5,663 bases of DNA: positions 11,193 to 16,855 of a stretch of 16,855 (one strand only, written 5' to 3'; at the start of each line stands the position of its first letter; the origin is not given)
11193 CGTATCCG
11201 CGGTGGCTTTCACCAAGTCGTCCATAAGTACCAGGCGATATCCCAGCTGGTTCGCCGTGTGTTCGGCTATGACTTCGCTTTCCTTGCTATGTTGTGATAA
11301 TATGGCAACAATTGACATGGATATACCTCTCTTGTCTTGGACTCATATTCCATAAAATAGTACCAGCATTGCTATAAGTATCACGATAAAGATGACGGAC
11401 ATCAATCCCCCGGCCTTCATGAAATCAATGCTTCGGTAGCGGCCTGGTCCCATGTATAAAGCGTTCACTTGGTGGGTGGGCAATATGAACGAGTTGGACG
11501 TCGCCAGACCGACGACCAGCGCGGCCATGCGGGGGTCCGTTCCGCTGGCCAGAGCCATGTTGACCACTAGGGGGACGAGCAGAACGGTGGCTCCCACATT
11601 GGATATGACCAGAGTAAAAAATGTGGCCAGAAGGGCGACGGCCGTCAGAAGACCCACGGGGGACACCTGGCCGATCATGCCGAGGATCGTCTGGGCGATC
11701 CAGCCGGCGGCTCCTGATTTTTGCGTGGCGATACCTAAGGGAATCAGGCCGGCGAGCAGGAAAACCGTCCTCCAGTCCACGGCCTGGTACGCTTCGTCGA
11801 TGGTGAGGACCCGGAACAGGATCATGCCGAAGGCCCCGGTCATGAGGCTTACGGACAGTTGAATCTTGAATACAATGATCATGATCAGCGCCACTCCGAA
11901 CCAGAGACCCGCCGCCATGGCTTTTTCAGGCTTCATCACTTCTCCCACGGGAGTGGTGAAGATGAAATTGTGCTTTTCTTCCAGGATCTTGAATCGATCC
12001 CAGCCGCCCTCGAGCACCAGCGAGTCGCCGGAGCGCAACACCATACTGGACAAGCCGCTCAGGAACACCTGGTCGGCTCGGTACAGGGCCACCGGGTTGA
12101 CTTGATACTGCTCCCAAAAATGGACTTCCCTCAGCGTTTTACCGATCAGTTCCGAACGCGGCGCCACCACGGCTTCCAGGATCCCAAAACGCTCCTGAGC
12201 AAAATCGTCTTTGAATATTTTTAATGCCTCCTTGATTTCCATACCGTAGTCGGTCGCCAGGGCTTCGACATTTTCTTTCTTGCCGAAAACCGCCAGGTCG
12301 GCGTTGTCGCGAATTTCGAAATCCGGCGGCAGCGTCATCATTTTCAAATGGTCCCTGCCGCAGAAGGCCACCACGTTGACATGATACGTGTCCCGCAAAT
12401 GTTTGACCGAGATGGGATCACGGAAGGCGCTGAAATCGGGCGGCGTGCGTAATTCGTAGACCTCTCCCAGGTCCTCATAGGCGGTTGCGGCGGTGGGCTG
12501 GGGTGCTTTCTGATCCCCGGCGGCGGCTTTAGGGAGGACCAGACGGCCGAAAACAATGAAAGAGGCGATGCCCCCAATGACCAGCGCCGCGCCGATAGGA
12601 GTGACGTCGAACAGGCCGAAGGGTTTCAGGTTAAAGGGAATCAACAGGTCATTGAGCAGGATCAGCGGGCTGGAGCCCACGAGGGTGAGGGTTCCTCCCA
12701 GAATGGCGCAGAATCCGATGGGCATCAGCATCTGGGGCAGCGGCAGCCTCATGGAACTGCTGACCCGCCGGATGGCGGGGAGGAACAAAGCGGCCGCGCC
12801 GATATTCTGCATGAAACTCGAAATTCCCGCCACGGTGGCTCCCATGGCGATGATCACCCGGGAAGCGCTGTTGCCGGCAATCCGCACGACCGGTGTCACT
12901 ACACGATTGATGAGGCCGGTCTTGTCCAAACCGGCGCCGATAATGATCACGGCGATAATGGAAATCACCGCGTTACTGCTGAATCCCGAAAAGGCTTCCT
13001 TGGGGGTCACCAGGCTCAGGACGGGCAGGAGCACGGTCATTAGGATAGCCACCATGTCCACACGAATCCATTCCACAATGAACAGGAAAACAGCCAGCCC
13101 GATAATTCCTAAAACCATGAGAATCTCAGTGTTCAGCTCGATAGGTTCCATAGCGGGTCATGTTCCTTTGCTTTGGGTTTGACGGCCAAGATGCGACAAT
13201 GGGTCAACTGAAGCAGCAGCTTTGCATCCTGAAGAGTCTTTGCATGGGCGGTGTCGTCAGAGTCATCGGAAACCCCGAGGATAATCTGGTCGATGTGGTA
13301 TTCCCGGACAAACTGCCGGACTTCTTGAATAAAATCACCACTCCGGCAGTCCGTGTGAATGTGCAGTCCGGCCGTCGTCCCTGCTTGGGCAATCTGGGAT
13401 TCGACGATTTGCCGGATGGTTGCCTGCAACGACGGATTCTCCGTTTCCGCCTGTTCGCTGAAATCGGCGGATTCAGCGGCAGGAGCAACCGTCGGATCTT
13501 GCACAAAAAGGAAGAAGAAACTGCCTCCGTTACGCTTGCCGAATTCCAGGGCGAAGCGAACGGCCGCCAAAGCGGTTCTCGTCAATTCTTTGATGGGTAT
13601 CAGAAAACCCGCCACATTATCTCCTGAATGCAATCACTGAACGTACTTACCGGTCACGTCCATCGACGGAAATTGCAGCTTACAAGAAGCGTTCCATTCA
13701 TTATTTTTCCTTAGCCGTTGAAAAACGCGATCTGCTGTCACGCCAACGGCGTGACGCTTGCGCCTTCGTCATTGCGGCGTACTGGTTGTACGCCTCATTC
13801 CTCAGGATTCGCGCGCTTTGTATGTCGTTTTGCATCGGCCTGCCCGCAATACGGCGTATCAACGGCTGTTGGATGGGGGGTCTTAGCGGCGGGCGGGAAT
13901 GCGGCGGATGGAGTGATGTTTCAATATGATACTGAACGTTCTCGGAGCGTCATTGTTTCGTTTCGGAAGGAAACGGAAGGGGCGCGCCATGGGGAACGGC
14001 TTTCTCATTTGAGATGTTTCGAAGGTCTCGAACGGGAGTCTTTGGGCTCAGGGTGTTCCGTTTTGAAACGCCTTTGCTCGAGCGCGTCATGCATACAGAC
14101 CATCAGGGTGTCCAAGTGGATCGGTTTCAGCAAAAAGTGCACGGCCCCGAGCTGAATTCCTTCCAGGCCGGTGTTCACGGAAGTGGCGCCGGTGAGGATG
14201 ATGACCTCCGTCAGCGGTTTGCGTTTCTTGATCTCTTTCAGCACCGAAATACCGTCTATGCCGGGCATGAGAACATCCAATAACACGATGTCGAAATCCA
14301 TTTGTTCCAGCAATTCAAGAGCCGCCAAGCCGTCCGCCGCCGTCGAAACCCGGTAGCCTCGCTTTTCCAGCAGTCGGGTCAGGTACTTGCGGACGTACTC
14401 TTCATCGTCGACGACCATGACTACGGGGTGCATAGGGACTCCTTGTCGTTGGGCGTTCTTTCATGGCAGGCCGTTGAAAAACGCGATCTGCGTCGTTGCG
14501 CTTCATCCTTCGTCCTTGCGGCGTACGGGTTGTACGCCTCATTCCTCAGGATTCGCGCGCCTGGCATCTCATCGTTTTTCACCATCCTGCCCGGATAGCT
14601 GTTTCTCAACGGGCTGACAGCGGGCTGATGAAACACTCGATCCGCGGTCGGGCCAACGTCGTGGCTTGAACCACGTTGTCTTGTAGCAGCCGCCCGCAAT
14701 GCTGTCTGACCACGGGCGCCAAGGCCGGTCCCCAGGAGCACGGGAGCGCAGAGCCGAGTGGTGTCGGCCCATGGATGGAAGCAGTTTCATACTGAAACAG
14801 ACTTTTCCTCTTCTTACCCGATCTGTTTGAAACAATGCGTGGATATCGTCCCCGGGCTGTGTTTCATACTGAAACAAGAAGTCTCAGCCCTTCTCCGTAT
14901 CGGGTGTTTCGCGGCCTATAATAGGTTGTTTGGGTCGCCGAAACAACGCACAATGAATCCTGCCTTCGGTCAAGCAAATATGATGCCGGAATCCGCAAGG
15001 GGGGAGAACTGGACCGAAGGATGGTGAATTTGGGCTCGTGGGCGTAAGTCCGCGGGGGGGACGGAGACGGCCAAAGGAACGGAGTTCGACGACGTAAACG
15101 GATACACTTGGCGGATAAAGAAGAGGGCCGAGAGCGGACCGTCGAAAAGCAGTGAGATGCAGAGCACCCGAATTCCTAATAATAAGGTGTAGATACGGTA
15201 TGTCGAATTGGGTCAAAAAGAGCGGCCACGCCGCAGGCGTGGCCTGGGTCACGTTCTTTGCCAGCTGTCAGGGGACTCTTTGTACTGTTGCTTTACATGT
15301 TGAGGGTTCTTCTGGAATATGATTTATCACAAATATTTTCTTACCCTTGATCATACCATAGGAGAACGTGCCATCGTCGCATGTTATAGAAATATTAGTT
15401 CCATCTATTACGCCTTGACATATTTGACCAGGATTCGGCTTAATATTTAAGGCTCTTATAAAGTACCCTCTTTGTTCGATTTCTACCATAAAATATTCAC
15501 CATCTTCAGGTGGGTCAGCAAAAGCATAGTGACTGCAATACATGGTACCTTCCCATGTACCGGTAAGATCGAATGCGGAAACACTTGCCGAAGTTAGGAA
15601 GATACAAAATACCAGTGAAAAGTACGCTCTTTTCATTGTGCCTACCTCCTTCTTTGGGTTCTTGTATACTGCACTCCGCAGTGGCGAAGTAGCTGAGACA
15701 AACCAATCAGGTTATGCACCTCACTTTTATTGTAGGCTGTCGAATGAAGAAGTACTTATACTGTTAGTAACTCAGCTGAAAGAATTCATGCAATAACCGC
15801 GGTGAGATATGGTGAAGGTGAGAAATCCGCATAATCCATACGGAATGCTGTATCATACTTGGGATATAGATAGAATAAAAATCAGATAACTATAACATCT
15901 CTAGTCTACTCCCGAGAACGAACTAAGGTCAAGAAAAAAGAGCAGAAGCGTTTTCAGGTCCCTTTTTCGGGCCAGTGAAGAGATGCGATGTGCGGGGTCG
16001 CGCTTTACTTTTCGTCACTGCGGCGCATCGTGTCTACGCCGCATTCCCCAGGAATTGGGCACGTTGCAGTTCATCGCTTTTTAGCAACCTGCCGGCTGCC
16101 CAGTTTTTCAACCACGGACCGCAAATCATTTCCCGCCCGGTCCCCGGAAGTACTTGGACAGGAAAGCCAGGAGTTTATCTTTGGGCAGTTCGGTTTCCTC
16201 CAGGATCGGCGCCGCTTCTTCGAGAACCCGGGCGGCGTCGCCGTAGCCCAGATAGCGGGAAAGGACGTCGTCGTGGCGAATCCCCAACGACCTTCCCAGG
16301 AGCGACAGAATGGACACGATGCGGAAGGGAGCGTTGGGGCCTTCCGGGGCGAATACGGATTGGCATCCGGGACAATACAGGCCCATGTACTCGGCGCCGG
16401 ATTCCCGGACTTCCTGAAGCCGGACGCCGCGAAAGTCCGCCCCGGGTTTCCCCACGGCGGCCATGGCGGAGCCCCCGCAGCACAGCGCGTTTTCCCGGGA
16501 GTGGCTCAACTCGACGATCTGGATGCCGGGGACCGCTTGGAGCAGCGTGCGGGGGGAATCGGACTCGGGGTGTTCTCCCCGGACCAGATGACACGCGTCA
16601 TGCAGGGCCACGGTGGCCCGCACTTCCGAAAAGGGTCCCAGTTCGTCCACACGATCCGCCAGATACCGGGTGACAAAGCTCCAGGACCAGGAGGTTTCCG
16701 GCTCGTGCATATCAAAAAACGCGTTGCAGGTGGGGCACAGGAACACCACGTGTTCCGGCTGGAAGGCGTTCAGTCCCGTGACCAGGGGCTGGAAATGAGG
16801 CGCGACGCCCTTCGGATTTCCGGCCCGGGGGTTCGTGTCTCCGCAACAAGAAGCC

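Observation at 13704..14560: Duplicated ~100-bp intergenic element with a conserved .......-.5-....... palindrome upstream of both the orphan receiver and the usp-transporter-signalling unit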

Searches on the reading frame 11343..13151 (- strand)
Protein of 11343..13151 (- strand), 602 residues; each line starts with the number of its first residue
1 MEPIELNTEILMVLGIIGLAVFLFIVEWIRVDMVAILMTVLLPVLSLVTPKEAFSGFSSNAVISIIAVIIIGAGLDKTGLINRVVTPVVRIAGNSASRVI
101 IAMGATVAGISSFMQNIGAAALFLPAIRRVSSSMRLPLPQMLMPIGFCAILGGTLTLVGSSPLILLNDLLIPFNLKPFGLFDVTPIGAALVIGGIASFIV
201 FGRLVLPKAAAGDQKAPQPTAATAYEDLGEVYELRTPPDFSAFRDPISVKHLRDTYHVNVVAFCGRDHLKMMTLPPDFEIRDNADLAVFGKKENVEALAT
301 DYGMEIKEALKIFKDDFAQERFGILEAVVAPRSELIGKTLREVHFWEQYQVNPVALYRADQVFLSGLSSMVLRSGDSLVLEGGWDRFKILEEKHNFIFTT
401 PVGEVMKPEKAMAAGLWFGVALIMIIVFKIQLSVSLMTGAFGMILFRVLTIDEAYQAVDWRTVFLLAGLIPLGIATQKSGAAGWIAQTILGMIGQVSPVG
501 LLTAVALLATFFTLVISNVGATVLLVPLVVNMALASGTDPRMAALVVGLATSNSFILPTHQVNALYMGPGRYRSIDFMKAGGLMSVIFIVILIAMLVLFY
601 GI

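Call 8: search_protein_families(library=pfam, proteins=[window:11343-13151:-], max_evalue=0.01)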
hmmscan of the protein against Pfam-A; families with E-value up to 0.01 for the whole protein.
window:11343-13151:- (602 aa): 3 families
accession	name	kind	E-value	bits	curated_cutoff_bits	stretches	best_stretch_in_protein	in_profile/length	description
PF03600.22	CitMHS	-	1.1e-72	245.5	31.9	1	22-548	2-336/336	Citrate transporter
PF00939.25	Na_sulph_symp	-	1.1e-15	58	27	2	405-599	265-465/472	Sodium:sulfate symporter transmembrane region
PF02080.26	TrkA_C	-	9.7e-14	51.5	27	1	325-386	2-62/71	TrkA-C domain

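Call 33: find_homologous_proteins(query=window:11343-13151:-, max_evalue=1e-50)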
Query window:11343-13151:- (602 aa): 7988 proteins with E <= 1e-50 among 8000 candidates; the best 120 are listed.
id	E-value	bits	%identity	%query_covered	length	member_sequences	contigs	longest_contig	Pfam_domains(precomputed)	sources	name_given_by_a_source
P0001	0.0e+0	1284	100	100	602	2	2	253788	PF00939.26,PF02080.27,PF03600.23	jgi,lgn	-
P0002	0.0e+0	1263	97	100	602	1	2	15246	PF00939.26,PF02080.27,PF03600.23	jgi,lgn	-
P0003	0.0e+0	1127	86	100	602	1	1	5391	PF00939.26,PF02080.27,PF03600.23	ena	-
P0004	0.0e+0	1118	85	100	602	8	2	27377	PF00939.26,PF02080.27,PF03600.23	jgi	jgi:di/tricarboxylate transporter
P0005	0.0e+0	1118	85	100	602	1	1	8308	PF00939.26,PF02080.27,PF03600.23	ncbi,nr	ncbi:MAG: SLC13 family permease [Desulfatitalea sp.]|nr:SLC13 family permease [Desulfatitalea sp.]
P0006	0.0e+0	1116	85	100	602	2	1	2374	PF00939.26,PF02080.27,PF03600.23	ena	-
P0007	0.0e+0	1114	85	100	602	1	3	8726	PF00939.26,PF02080.27,PF03600.23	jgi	jgi:di/tricarboxylate transporter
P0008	0.0e+0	1110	85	100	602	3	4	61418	PF00939.26,PF02080.27,PF03600.23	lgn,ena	-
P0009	0.0e+0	1106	84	100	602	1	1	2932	PF00939.26,PF02080.27,PF03600.23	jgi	jgi:di/tricarboxylate transporter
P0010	0.0e+0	1103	84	100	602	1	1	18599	PF00939.26,PF02080.27,PF03600.23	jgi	jgi:di/tricarboxylate transporter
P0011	0.0e+0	1100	84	100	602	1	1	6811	PF00939.26,PF02080.27,PF03600.23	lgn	-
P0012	0.0e+0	1097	84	100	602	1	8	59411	PF00939.26,PF02080.27,PF03600.23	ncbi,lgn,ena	ncbi:MAG: SLC13 family permease [Desulfosarcina sp.]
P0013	0.0e+0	1084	83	100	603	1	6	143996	PF00939.26,PF02080.27,PF03600.23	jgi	jgi:di/tricarboxylate transporter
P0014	0.0e+0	1073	84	100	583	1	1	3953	PF00939.26,PF02080.27,PF03600.23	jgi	jgi:di/tricarboxylate transporter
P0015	0.0e+0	1059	81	100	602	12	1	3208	PF00939.26,PF02080.27,PF03600.23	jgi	jgi:di/tricarboxylate transporter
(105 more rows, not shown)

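Call 34: find_encoding_contigs(protein=P0002, flank=6000, max_places=2)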
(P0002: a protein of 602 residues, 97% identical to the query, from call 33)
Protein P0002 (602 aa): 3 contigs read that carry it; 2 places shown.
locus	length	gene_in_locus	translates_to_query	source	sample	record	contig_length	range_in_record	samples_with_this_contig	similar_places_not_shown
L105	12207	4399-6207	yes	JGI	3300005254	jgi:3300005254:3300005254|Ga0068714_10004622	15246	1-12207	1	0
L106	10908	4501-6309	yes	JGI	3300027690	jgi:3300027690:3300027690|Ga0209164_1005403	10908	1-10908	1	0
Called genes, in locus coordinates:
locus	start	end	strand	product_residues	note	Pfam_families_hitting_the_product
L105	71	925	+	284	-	PF02737:3HCDH_N, PF03446:NAD_binding_2 (faint), PF00725:3HCDH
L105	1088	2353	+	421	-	PF00037:Fer4 (faint), PF12797:Fer4_2 (faint), PF12838:Fer4_7 (weak), PF13183:Fer4_8, PF13187:Fer4_9 (weak), PF13534:Fer4_17, PF14697:Fer4_21 (faint), PF02754:CCG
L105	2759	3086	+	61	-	-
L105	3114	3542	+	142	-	PF00072:Response_reg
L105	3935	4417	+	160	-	PF00582:Usp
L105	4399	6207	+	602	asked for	PF03600:CitMHS, PF02080:TrkA_C, PF00939:Na_sulph_symp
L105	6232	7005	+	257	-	PF13189:Cytidylate_kin2 (faint)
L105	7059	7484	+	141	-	PF00072:Response_reg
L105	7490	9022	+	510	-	PF00672:HAMP, PF00512:HisKA, PF02518:HATPase_c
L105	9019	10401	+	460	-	PF00072:Response_reg, PF00158:Sigma54_activat, PF14532:Sigma54_activ_2, PF07728:AAA_5 (weak), PF25601:AAA_lid_14, PF02954:HTH_8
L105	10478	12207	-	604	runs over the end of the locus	-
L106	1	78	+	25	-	?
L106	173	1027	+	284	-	PF02737:3HCDH_N, PF03446:NAD_binding_2 (faint), PF00725:3HCDH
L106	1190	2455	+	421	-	PF00037:Fer4 (faint), PF12797:Fer4_2 (faint), PF12838:Fer4_7 (weak), PF13183:Fer4_8, PF13187:Fer4_9 (weak), PF13534:Fer4_17, PF14697:Fer4_21 (faint), PF02754:CCG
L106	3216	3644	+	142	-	PF00072:Response_reg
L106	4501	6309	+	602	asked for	PF03600:CitMHS, PF02080:TrkA_C, PF00939:Na_sulph_symp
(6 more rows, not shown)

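Call 35: find_encoding_contigs(protein=P0004, flank=6000, max_places=2)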
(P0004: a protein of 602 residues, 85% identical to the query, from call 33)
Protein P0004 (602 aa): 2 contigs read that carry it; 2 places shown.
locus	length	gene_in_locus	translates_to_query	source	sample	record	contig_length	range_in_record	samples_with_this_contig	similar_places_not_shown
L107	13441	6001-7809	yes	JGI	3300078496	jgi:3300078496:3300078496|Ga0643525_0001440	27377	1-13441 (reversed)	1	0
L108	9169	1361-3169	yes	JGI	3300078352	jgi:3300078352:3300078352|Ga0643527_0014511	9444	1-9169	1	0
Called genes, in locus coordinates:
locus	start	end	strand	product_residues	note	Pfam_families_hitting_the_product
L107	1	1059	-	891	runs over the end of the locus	PF01326:PPDK_N, PF00391:PEP-utilizers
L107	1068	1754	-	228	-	-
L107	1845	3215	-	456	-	PF01925:TauE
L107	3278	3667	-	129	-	PF00072:Response_reg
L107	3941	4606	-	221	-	PF00440:TetR_N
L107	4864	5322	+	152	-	PF00072:Response_reg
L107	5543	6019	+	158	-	PF00582:Usp (weak)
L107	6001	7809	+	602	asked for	PF03600:CitMHS, PF02080:TrkA_C, PF00939:Na_sulph_symp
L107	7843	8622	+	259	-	PF13189:Cytidylate_kin2 (weak)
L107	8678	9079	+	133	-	PF00072:Response_reg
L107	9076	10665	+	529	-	PF00672:HAMP, PF00512:HisKA, PF02518:HATPase_c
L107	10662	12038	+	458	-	PF00072:Response_reg, PF00158:Sigma54_activat, PF14532:Sigma54_activ_2, PF07728:AAA_5 (faint), PF25601:AAA_lid_14, PF02954:HTH_8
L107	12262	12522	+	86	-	PF13560:HTH_31 (weak), PF01381:HTH_3, PF13443:HTH_26 (weak)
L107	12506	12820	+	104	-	PF13657:Couple_hipA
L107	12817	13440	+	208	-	?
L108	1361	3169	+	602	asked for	PF03600:CitMHS, PF02080:TrkA_C, PF00939:Na_sulph_symp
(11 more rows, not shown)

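Call 36: find_encoding_contigs(protein=P0008, flank=6000, max_places=2)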
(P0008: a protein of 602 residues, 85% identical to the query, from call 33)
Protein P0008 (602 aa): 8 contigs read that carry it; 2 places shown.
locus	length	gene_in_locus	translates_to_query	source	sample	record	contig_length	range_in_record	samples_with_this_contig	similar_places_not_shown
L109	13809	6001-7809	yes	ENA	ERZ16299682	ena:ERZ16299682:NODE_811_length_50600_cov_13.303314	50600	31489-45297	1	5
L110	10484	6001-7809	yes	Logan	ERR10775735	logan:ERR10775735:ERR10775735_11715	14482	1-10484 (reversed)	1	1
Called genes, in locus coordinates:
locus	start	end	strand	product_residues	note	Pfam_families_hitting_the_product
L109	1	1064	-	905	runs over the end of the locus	PF01326:PPDK_N, PF00391:PEP-utilizers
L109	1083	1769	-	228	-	-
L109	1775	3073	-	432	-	PF01925:TauE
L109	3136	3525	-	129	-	PF00072:Response_reg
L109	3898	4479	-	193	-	PF00440:TetR_N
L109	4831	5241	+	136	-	PF00072:Response_reg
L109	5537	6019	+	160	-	PF00582:Usp (weak)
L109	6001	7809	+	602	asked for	PF03600:CitMHS, PF02080:TrkA_C, PF00939:Na_sulph_symp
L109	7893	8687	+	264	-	PF13189:Cytidylate_kin2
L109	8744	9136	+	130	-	PF00072:Response_reg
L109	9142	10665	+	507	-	PF00672:HAMP, PF00512:HisKA, PF02518:HATPase_c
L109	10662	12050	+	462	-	PF00072:Response_reg, PF00158:Sigma54_activat, PF14532:Sigma54_activ_2, PF25601:AAA_lid_14, PF02954:HTH_8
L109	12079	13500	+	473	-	PF01946:Thi4 (weak), PF00890:FAD_binding_2 (weak), PF01134:GIDA (faint), PF01266:DAO (weak), PF01494:FAD_binding_3 (weak), PF03486:HI0933_like (weak), PF13450:NAD_binding_8 (weak), PF21688:FAD-depend_C, +2 more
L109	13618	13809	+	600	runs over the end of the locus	PF17203:sCache_3_2 (faint), PF00989:PAS, PF08448:PAS_4, PF13426:PAS_9 (weak), PF00512:HisKA, PF02518:HATPase_c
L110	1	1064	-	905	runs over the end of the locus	PF01326:PPDK_N, PF00391:PEP-utilizers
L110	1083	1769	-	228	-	-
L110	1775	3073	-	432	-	PF01925:TauE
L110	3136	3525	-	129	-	PF00072:Response_reg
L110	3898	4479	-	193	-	PF00440:TetR_N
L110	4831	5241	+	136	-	PF00072:Response_reg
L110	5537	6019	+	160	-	PF00582:Usp (weak)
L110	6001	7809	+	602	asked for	PF03600:CitMHS, PF02080:TrkA_C, PF00939:Na_sulph_symp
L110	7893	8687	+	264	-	PF13189:Cytidylate_kin2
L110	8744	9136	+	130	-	PF00072:Response_reg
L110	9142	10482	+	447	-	?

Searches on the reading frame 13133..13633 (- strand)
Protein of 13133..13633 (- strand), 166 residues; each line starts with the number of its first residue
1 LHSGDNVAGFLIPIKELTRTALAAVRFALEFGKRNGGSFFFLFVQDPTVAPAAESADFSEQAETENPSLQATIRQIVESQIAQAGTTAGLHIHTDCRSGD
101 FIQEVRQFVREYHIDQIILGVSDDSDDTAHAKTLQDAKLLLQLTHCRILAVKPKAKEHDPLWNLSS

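Call 8: search_protein_families(library=pfam, proteins=[window:13133-13633:-], max_evalue=0.01)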
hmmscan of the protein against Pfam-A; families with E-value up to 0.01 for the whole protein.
window:13133-13633:- (166 aa): 1 family
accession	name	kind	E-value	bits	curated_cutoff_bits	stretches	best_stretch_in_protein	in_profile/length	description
PF00582.32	Usp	-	1.2e-07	32.8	24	1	18-122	12-112/141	Universal stress protein family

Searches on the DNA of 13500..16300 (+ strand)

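Call 6: search_rna_families(source=window, start=13500, end=16300, threshold=evalue, max_evalue=10, show_alignments=3)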
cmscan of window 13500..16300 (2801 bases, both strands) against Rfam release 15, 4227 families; matches with E-value up to 10: 1.
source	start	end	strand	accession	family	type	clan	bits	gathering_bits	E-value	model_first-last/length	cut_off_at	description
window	14659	14678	-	RF02182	ST7-AS2_2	Gene; lncRNA;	-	13.2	45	8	1-47/47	no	ST7 antisense RNA 2 conserved region 2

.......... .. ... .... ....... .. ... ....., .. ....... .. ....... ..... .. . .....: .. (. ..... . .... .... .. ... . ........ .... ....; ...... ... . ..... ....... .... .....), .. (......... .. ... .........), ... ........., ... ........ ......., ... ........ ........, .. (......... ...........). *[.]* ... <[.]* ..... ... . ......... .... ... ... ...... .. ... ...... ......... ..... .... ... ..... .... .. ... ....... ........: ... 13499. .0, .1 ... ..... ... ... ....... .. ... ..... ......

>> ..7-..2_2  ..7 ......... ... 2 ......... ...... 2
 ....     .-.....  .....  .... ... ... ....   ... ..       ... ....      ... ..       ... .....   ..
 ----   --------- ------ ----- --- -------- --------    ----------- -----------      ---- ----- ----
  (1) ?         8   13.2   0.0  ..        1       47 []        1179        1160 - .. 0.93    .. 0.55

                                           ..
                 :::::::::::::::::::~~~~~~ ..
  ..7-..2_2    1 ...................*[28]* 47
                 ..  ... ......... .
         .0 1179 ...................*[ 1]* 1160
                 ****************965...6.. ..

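Call 43: search_dna_similar(query=window:14455-14625:+, collection=plasmids, mode=distant, max_evalue=0.001, max_rows=20)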
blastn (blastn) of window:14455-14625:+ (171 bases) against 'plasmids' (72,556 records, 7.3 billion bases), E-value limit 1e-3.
No match.

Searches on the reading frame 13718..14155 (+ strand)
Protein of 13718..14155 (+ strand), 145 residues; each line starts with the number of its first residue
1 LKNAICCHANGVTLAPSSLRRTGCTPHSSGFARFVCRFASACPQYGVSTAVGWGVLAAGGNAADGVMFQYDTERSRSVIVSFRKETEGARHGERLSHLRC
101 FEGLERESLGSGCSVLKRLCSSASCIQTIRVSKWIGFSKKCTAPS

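Call 10: search_protein_families(library=pfam, proteins=[window:13718-14155:+], max_evalue=0.01)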
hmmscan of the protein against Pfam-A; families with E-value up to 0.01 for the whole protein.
window:13718-14155:+ (145 aa): 0 families

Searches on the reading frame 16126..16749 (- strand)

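Call 8: search_protein_families(library=pfam, proteins=[window:16126-16749:-], max_evalue=0.01)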
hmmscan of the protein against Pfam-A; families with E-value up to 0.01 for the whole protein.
window:16126-16749:- (207 aa): 1 family
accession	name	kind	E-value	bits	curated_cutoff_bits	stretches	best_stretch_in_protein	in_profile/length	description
PF02754.22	CCG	-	7.7e-12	45.6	20.6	1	47-133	1-84/85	Cysteine-rich domain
